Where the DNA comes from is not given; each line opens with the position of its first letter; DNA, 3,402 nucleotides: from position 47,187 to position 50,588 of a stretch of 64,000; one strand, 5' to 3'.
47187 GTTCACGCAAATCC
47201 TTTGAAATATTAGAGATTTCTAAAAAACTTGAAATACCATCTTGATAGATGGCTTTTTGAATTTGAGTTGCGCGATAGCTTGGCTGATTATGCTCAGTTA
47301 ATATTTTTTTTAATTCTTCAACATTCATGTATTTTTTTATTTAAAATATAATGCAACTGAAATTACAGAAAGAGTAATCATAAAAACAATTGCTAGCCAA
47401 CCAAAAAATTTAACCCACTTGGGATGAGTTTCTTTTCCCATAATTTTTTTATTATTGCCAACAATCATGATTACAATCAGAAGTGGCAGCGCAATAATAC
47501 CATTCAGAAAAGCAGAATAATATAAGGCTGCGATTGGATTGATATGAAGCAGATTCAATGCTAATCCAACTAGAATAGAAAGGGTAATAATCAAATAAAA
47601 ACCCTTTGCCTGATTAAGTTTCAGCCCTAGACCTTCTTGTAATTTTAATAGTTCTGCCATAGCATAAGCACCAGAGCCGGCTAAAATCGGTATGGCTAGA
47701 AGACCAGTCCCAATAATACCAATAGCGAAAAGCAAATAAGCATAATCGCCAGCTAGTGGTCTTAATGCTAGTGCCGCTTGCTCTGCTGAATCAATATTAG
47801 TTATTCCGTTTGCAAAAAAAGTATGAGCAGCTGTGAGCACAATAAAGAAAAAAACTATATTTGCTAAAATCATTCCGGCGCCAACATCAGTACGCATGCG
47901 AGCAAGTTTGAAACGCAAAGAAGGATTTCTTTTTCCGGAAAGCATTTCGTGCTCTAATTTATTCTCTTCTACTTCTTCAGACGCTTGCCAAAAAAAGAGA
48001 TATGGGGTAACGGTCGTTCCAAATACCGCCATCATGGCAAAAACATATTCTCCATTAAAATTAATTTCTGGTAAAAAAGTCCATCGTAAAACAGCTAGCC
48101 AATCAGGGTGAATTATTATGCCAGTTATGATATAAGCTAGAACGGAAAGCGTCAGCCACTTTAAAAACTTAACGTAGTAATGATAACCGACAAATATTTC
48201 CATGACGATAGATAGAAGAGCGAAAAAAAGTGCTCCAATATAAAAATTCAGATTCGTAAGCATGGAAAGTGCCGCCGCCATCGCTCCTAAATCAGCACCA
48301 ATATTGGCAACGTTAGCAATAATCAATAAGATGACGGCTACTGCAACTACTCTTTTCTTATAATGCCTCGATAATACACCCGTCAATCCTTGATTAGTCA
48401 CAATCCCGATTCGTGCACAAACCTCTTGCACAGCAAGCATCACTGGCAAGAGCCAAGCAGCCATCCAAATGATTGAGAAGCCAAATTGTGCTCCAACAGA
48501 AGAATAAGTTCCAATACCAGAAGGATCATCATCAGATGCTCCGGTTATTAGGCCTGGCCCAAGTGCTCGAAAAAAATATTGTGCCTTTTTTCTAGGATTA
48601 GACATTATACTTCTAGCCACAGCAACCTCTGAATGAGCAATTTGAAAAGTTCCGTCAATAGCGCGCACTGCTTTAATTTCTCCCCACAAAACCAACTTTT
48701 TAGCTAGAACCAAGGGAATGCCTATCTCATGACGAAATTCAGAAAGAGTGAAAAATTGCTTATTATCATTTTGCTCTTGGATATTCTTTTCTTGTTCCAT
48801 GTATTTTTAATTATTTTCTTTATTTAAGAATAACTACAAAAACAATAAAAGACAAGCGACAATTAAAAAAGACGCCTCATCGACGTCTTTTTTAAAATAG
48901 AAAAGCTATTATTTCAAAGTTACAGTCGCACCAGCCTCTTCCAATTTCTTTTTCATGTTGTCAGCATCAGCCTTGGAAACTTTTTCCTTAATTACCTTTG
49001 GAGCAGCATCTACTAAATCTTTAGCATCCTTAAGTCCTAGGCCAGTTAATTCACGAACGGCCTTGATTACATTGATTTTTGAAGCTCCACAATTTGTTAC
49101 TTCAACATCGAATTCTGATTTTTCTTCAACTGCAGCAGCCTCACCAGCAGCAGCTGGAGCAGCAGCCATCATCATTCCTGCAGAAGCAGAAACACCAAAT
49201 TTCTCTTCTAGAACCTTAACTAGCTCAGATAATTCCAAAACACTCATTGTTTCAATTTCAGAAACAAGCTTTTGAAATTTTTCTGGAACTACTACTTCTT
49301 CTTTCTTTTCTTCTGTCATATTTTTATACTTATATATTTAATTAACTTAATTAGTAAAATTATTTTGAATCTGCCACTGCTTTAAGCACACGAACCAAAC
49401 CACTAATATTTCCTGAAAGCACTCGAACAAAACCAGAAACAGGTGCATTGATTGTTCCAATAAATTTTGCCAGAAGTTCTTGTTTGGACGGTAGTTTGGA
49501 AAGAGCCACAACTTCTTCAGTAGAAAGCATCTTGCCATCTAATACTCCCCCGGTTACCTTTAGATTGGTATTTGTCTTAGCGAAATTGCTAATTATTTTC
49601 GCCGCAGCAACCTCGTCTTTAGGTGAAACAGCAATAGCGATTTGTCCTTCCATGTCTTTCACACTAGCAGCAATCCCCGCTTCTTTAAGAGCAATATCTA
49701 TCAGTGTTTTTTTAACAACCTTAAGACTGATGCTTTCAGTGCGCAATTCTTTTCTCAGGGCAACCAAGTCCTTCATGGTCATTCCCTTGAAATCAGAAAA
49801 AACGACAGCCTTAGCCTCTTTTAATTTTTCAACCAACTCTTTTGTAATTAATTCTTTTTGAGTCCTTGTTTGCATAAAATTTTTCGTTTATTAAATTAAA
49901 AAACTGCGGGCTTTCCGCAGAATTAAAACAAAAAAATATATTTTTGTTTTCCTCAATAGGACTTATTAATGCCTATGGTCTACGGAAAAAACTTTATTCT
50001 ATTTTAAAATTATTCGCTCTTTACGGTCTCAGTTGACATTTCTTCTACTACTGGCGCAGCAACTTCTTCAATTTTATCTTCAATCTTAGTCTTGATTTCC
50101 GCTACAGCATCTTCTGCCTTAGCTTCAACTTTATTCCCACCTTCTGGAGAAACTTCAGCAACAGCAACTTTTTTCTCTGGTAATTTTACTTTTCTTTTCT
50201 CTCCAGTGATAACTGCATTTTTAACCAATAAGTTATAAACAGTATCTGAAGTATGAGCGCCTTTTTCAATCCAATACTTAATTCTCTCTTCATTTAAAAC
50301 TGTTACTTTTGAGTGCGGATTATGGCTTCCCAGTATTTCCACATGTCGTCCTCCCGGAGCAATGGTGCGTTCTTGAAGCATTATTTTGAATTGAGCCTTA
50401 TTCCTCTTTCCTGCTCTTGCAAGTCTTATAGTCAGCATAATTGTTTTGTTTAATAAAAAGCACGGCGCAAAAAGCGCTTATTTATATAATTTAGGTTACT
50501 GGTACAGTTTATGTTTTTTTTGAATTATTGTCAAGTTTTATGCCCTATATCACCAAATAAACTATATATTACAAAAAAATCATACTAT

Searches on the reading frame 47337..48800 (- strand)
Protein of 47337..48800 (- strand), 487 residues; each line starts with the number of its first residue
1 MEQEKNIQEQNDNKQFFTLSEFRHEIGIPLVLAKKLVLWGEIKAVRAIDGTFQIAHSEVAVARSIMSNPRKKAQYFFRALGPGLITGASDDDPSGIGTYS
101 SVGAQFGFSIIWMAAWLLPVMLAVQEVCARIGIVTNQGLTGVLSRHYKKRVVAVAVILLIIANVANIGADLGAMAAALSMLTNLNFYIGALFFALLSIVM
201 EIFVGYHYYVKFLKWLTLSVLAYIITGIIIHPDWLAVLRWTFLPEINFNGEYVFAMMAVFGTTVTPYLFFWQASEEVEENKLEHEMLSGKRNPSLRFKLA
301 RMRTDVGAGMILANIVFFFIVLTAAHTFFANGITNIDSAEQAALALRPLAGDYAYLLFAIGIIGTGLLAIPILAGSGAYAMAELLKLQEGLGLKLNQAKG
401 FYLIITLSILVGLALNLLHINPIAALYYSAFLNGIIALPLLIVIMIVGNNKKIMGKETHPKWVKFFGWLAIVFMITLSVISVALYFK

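Call 42: search_protein_families(library=pfam, proteins=[window:47337-48800:-], max_evalue=0.001)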
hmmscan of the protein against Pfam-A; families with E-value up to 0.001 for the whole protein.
window:47337-48800:- (487 aa): 1 family
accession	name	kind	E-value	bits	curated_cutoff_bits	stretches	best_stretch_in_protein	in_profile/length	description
PF01566.24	Nramp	-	2.9e-78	263.9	29.8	1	97-458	2-354/357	Natural resistance-associated macrophage protein-like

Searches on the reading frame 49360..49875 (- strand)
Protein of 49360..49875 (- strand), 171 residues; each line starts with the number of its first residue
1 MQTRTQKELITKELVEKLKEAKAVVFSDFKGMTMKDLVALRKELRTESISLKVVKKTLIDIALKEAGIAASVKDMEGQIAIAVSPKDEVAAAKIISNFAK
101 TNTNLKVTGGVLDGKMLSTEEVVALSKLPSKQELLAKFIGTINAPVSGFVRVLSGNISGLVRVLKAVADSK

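Call 42: search_protein_families(library=pfam, proteins=[window:49360-49875:-], max_evalue=0.001)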
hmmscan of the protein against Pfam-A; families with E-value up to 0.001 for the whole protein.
window:49360-49875:- (171 aa): 1 family
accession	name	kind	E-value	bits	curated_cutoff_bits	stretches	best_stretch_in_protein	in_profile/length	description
PF00466.25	Ribosomal_L10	-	4.1e-22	78.6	22.8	1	3-100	2-100/100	Ribosomal protein L10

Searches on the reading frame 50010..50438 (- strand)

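Call 42: search_protein_families(library=pfam, proteins=[window:50010-50438:-], max_evalue=0.001)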
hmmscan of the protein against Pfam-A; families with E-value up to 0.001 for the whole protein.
window:50010-50438:- (142 aa): 1 family
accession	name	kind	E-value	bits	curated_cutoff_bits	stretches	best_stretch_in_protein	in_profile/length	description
PF00886.24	Ribosomal_S16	-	1.4e-11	44.6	27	1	8-64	1-62/62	Ribosomal protein S16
